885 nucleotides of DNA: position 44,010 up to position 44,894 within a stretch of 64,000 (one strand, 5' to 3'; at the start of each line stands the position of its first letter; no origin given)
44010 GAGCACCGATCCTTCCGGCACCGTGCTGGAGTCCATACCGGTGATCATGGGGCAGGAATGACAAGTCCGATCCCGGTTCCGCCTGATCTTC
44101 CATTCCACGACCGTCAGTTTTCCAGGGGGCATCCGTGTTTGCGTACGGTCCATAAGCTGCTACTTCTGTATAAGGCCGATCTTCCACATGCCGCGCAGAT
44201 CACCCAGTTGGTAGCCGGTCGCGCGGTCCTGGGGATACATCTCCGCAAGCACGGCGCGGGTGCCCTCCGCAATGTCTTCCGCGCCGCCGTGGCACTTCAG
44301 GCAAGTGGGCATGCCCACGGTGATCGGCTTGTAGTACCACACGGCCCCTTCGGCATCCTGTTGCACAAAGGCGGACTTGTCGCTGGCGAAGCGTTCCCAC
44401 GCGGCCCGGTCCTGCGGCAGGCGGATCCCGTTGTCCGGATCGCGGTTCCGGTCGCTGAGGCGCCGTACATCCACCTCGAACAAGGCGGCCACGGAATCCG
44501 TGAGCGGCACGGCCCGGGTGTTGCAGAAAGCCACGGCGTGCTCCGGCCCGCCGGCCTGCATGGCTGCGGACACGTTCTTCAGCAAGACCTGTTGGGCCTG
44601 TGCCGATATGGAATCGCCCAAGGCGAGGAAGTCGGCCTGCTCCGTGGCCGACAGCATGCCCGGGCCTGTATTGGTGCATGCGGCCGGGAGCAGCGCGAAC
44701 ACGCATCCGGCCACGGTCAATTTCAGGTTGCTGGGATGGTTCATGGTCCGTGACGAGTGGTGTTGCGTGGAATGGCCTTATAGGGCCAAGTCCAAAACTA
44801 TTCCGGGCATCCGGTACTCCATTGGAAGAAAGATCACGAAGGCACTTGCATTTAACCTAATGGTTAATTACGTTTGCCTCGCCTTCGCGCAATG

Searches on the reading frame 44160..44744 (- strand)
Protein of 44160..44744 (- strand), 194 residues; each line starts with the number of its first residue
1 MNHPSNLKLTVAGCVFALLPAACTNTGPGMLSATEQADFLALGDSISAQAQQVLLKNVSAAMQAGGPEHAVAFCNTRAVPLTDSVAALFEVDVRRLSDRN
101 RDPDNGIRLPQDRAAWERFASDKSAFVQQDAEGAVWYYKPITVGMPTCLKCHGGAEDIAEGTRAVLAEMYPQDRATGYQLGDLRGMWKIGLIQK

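Call 17: search_protein_families(library=pfam, proteins=[window:44160-44744:-], max_evalue=0.001)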
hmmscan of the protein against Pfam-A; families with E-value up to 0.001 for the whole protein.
window:44160-44744:- (194 aa): 1 family
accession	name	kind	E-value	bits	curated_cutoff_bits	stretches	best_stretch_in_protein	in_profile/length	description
PF11845.13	Tll0287-like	-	4.3e-17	63.3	24.1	1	62-189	34-141/144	Tll0287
